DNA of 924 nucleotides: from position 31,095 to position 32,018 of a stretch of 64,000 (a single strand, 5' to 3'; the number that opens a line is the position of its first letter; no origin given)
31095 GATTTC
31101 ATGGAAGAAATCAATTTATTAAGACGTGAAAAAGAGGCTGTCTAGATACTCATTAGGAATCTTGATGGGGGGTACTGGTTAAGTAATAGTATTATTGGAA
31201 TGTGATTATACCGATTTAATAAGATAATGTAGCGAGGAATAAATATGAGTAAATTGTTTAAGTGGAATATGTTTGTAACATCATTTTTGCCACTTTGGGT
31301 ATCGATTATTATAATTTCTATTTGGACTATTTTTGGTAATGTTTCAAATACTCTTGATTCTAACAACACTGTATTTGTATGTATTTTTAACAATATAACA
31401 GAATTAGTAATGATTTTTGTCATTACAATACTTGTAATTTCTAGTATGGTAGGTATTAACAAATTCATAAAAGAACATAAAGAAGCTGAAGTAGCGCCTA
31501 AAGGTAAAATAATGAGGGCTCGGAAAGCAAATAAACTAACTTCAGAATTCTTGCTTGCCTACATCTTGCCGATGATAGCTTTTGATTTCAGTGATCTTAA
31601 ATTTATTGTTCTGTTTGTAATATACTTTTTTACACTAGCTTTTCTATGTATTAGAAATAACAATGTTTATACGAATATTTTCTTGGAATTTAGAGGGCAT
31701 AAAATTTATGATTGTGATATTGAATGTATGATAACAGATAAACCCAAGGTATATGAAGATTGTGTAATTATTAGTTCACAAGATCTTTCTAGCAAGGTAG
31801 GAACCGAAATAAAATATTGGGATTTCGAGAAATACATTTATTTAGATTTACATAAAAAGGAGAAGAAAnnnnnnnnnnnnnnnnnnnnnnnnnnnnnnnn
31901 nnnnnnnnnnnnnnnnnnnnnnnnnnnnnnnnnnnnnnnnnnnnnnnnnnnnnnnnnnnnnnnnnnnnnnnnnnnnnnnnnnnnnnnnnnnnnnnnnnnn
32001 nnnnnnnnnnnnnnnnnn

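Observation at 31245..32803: Membrane plus soluble two-gene module with Kiwa-like architecture inside the defence cargo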

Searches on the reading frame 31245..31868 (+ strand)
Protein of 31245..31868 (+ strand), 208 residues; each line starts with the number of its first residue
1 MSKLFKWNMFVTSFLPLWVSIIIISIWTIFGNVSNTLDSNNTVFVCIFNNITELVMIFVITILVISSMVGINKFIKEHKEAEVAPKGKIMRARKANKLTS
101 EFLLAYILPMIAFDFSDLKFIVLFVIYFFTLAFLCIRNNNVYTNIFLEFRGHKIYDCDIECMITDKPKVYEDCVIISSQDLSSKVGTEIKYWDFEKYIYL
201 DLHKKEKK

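Call 3: search_protein_families(library=pfam, proteins=[window:31245-31868:+], max_evalue=1)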
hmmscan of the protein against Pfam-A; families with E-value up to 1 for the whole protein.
window:31245-31868:+ (208 aa): 0 families

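Call 4: search_protein_families(library=padloc, proteins=[window:31245-31868:+], max_evalue=1)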
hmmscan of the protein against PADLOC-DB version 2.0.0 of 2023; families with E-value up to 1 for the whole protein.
window:31245-31868:+ (208 aa): 12 families
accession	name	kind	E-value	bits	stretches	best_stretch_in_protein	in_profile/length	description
PDLC00208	KwaA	-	3.8e-20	70.3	1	1-181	1-171/190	Unknown function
PDLC00217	KwaA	-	5.7e-19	66.5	1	3-163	5-156/193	Unknown function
PDLC00213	KwaA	-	5.3e-18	63.3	1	1-200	1-190/197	Unknown function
PDLC00219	KwaA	-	1.6e-16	58.8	1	4-200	5-189/194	Unknown function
PDLC00220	KwaA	-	1.3e-15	55.8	1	3-196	5-190/198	Unknown function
PDLC00214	KwaA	-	3.9e-10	38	1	1-187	1-174/181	Unknown function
PDLC00215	KwaA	-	1.2e-09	36.1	1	8-201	10-191/196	Unknown function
PDLC00216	KwaA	-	2.8e-08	32.2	1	3-202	4-171/173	Unknown function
PDLC00211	KwaA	-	2.6e-07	28.7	1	6-197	2-205/215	Unknown function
PDLC00207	KwaA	-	3.9e-07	28.6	1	6-165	9-176/213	Unknown function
PDLC00221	KwaA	-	6.4e-06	24.3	1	2-164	3-141/173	Unknown function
PDLC04626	PDC-M39A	-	7.4e-06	24.1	1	2-158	6-151/192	-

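Call 7: search_solved_structures(query=window:31245-31868:+, max_evalue=10, show_alignments=2)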
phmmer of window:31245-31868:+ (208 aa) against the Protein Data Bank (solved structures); distinct sequences matched with E-value up to 10: 6.
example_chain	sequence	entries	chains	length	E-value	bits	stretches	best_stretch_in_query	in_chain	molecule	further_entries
9o0i_G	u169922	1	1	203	0.047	17.1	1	8-202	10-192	Kiwa protein KwaA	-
9mrg_A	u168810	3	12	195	0.054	16.9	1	8-200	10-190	Kiwa protein KwaA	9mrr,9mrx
7dsv_A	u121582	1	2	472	0.3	14.5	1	10-131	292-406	Sodium/hydrogen exchanger 1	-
7dsw_B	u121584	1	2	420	0.3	14.5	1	10-131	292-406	Sodium/hydrogen exchanger 1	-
7dsx_B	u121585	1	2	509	0.35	14.2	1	10-131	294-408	Sodium/hydrogen exchanger 1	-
23xi_A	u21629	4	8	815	0.78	13.1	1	10-131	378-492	Sodium/hydrogen exchanger 1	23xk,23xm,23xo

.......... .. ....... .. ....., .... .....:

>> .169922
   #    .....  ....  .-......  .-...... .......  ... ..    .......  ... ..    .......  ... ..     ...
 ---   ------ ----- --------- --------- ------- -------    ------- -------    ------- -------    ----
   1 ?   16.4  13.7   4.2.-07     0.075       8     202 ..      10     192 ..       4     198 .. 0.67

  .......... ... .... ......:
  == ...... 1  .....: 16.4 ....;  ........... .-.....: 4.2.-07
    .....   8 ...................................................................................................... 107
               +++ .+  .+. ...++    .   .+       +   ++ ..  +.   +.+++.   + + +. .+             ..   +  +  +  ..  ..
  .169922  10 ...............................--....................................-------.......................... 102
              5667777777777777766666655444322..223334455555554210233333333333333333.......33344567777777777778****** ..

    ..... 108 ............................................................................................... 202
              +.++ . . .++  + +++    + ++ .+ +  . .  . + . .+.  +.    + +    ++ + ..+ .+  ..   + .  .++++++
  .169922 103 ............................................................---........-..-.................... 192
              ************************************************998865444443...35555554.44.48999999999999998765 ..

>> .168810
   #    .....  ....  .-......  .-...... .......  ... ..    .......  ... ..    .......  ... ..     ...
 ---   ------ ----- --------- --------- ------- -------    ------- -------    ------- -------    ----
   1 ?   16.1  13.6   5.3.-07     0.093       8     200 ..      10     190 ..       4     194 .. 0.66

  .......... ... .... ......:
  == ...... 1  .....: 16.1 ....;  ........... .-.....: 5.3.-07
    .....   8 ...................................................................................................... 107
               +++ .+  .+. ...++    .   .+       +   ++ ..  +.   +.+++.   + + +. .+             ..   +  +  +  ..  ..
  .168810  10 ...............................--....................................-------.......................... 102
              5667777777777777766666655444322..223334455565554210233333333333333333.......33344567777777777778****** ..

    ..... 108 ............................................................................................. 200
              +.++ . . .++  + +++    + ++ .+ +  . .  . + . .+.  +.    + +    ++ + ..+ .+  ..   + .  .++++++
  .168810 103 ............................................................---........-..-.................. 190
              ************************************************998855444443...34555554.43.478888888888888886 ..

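Call 12: find_homologous_proteins(query=window:31245-31868:+, max_evalue=0.001)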
Query window:31245-31868:+ (208 aa): 487 proteins with E <= 0.001 among 564 candidates; the best 120 are listed.
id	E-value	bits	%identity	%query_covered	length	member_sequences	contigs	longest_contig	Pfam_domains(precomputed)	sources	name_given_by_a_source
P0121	3.4e-131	454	100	100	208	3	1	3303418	PF28043.1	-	-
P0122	7.1e-68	247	55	100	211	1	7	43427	PF28043.1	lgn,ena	-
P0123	6.7e-67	244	54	100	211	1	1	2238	PF28043.1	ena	-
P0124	1.4e-66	243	54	99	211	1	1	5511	PF28043.1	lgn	-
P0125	1.7e-66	242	57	100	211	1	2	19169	PF28043.1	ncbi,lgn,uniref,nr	ncbi:MAG: hypothetical protein SA378_11400 [Sedimentibacter sp.]|uniref:hypothetical protein n=1 Tax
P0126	4.1e-66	241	54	100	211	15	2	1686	PF28043.1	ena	-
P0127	9.7e-66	240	56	100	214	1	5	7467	PF28043.1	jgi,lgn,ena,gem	-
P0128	1.5e-65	239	54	96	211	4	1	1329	PF28043.1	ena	-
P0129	1.9e-65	239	53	99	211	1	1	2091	PF28043.1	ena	-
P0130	2.2e-65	239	54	100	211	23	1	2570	PF28043.1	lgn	-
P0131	2.3e-65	239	53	100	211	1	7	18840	PF28043.1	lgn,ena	-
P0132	2.4e-65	239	53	100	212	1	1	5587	PF28043.1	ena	-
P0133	2.4e-65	239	53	98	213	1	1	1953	PF28043.1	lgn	-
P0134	2.8e-65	238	55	99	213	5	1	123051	PF28043.1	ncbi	-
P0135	4.2e-65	238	53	100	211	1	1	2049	PF28043.1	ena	-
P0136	4.9e-65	238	54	100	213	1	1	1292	PF28043.1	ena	-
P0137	5.0e-65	238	54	100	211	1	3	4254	PF28043.1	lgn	-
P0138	9.2e-65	237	54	99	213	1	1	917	PF28043.1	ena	-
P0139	9.4e-65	237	52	100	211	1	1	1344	PF28043.1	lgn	-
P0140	1.7e-64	236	57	94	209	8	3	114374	PF28043.1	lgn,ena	-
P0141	2.8e-64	235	52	98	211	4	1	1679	PF28043.1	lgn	-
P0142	2.9e-64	235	53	99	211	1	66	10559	PF28043.1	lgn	-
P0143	2.9e-64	235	51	99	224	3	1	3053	PF28043.1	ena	-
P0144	3.3e-64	235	53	97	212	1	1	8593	PF28043.1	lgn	-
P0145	5.6e-64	234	56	99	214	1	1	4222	PF28043.1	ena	-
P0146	8.6e-64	233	51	97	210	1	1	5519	PF28043.1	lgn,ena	-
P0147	1.3e-63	233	53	100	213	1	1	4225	PF28043.1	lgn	-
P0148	2.3e-63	232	53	96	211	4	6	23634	PF28043.1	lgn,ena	-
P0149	3.9e-63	231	54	96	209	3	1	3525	PF28043.1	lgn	-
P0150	3.9e-63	231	54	98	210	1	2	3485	PF28043.1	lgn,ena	-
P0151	5.4e-63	231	52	100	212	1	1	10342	PF28043.1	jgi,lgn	-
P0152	5.4e-63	231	55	96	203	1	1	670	PF28043.1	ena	-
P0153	8.2e-63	230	50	100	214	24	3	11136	PF28043.1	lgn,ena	-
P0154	9.0e-63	230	52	100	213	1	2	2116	PF28043.1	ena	-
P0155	9.1e-63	230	54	98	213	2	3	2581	PF28043.1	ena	-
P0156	9.2e-63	230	51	100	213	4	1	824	PF28043.1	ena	-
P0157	9.3e-63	230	52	98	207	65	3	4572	PF28043.1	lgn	-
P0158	1.1e-62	230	51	100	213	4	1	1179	PF28043.1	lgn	-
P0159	1.2e-62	230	55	94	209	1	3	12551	PF28043.1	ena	-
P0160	1.3e-62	230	53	98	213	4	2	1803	PF28043.1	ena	-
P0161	1.3e-62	230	50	100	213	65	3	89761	PF28043.1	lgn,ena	-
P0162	1.3e-62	230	53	97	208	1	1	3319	PF28043.1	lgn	-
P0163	1.4e-62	229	49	100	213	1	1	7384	PF28043.1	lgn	-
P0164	1.5e-62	229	50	100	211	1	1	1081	PF28043.1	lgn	-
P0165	1.9e-62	229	53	98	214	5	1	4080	PF28043.1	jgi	jgi:hypothetical protein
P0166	2.0e-62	229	52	97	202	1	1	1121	PF28043.1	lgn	-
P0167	2.1e-62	229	51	100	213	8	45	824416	PF28043.1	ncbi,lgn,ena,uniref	ncbi:hypothetical protein [Zhenpiania hominis]|uniref:hypothetical protein n=1 Tax=Zhenpiania homini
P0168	2.9e-62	228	51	100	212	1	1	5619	PF28043.1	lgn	-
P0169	3.6e-62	228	52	98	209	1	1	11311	PF28043.1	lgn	-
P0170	3.7e-62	228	51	98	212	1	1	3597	PF28043.1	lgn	-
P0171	3.8e-62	228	52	96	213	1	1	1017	PF28043.1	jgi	jgi:hypothetical protein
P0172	4.1e-62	228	52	100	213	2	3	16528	PF28043.1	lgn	-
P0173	4.2e-62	228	50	100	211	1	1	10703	PF28043.1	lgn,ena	-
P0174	4.5e-62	228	55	96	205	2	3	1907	PF28043.1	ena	-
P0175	4.6e-62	228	49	100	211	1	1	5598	PF28043.1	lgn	-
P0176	6.0e-62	227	53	100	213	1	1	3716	PF28043.1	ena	-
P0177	6.1e-62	227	53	98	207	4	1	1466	PF28043.1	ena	-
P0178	7.7e-62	227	49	100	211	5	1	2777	PF28043.1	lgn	-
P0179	9.0e-62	227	52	98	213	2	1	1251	PF28043.1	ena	-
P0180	9.1e-62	227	49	100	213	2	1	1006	PF28043.1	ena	-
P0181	9.2e-62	227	56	97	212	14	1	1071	PF28043.1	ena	-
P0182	9.3e-62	227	51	100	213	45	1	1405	PF28043.1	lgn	-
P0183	9.4e-62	227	52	96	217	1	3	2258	PF28043.1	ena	-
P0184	9.4e-62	227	51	97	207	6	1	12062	PF28043.1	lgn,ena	-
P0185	1.3e-61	226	52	98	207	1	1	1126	PF28043.1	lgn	-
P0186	1.4e-61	226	49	100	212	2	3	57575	PF28043.1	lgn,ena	-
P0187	1.5e-61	226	53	98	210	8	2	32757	PF28043.1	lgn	-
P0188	2.0e-61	226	50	100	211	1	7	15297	PF28043.1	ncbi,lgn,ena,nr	ncbi:MAG: hypothetical protein HFE49_04075 [Clostridia bacterium]|nr:hypothetical protein [Clostridi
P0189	2.1e-61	226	52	97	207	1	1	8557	PF28043.1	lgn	-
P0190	2.5e-61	225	51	100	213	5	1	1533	PF28043.1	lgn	-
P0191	2.7e-61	225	48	100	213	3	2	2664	PF28043.1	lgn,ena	-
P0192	2.8e-61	225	49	100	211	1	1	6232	PF28043.1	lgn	-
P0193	2.8e-61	225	50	98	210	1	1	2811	PF28043.1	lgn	-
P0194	3.1e-61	225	51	99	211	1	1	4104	PF28043.1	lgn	-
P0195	3.2e-61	225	53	95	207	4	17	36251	PF28043.1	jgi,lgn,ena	-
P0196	4.3e-61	225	52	97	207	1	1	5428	PF28043.1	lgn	-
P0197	4.7e-61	225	53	96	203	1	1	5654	PF28043.1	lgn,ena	-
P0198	6.2e-61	224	54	94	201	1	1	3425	PF28043.1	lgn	-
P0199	6.8e-61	224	52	99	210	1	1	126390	PF28043.1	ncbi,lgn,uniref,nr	ncbi:hypothetical protein [Clostridium frigidicarnis]|uniref:Uncharacterized protein n=1 Tax=Clostri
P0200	8.1e-61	224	54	97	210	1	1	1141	PF28043.1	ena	-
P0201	8.1e-61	224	50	98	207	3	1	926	PF28043.1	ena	-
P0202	8.3e-61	224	50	98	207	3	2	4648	PF28043.1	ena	-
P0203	1.0e-60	223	48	100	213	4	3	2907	PF28043.1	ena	-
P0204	1.1e-60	223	51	98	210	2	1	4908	PF28043.1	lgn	-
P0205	1.3e-60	223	50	97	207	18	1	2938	PF28043.1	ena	-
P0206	1.3e-60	223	48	99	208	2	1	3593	PF28043.1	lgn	-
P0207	1.5e-60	223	52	98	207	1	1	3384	PF28043.1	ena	-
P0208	1.7e-60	223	52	99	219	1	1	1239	PF28043.1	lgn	-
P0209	1.8e-60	223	51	97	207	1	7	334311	PF28043.1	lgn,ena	-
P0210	1.9e-60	223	50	100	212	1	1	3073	PF28043.1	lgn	-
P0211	2.2e-60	222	49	100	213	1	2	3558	PF28043.1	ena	-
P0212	2.3e-60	222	47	96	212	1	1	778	PF28043.1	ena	-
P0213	2.4e-60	222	50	100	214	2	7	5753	PF28043.1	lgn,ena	-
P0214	2.6e-60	222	52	95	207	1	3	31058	PF28043.1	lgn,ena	-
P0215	3.6e-60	222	48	100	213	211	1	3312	PF28043.1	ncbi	-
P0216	3.9e-60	222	55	99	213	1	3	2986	PF28043.1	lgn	-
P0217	4.1e-60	221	49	98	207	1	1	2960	PF28043.1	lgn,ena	-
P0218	5.6e-60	221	52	98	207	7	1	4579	PF28043.1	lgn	-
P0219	6.4e-60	221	53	98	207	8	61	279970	PF28043.1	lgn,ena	-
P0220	6.5e-60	221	52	96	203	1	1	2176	PF28043.1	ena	-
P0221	6.5e-60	221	54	98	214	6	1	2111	PF28043.1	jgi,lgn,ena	-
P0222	8.1e-60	220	53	94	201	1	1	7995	PF28043.1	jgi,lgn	jgi:hypothetical protein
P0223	8.9e-60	220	52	94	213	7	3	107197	PF28043.1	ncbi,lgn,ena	-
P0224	9.3e-60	220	51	98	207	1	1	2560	PF28043.1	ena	-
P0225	1.2e-59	220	52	98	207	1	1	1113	PF28043.1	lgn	-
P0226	1.4e-59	220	50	97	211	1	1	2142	PF28043.1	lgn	-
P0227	1.5e-59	220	46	99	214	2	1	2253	PF28043.1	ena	-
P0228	1.6e-59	220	50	98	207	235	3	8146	PF28043.1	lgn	-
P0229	1.6e-59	219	50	96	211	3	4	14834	PF28043.1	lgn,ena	-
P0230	1.8e-59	219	53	97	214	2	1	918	PF28043.1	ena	-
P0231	1.9e-59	219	51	96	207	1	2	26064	PF28043.1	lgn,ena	-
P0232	2.0e-59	219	50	100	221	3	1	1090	PF28043.1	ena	-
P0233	2.1e-59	219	47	100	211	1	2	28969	PF28043.1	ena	-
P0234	2.2e-59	219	49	98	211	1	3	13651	PF28043.1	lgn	-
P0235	2.4e-59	219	52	97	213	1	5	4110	PF28043.1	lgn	-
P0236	2.9e-59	219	49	98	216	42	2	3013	PF28043.1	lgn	-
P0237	3.2e-59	219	51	97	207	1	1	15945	PF28043.1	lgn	-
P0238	3.2e-59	219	52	97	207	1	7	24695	PF28043.1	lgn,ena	-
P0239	3.3e-59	218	51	97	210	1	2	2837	PF28043.1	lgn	-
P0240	3.5e-59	218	50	98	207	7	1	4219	PF28043.1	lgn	-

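Call 16: search_solved_structures(query=A2, max_evalue=10, show_alignments=1)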
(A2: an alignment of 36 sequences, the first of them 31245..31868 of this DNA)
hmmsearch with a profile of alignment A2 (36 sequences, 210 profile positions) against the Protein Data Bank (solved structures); distinct sequences matched with E-value up to 10: 2.
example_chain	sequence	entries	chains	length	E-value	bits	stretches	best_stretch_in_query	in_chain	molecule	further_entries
9o0i_G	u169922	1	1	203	1.5e-10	44.5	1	54-207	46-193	Kiwa protein KwaA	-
9mrg_A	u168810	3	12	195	9.5e-10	41.9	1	53-207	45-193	Kiwa protein KwaA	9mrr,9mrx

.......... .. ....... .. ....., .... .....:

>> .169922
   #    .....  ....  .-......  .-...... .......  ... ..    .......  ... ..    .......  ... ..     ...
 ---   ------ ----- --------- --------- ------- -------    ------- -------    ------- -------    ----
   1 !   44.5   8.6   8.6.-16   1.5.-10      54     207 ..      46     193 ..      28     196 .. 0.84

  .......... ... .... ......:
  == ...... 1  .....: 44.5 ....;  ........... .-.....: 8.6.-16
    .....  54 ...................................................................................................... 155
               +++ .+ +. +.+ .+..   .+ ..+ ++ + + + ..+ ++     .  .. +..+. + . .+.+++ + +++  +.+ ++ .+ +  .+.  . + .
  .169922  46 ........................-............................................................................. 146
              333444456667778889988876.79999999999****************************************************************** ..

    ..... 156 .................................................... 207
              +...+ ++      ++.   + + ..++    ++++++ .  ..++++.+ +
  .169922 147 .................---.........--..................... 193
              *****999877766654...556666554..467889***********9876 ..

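Call 33: find_encoding_contigs(protein=window:31245-31868:+, flank=3000, max_places=4)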
Protein window:31245-31868:+ (208 aa): no gene with exactly this product is on record in the collection.

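Call 39: predict_structure(alignment_id=A2)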
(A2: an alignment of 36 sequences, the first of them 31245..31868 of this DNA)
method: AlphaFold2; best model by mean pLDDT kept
length: 208 residues; sequences in the alignment: 36
mean_pLDDT: 78.3   pTM: 0.72
mean pLDDT of the five models: 78.3, 77.9, 77.5, 76.3, 75.1
residues with pLDDT >= 90: 14; 70-90: 151; 50-70: 39; < 50: 4
segments of 3 or more residues with pLDDT < 50: 205-208
pLDDT, mean of each block of 10 residues (from residue 1): 77 84 88 75 77 90 92 78 78 72 70 81 86 69 70 84 82 82 84 67 52
secondary structure, 60 per line:
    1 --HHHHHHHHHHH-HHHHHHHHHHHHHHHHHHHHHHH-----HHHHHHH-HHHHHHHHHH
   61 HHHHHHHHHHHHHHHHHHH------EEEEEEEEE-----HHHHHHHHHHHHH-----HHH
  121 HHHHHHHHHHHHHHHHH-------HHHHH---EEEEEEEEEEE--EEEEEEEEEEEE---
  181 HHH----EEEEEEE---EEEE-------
elements in order: H3-13 H15-37 H43-49 H51-79 E86-94 H100-112 H118-137 H145-149 E153-163 E166-177 E188-194 E198-201

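Call 44: search_protein_families(library=ncbifam, proteins=[window:31245-31868:+], max_evalue=1)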
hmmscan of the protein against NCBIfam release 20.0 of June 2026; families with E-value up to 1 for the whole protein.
window:31245-31868:+ (208 aa): 2 families
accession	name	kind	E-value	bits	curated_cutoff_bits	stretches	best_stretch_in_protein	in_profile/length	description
NF041622.1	KwaA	equivalog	2.6e-19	69.7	100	1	6-200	1-182/182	anti-phage protein KwaA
NF040904.1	PhrA_Strep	subfamily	0.096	12.9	40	1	50-83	6-39/56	PhrA family quorum-sensing system peptide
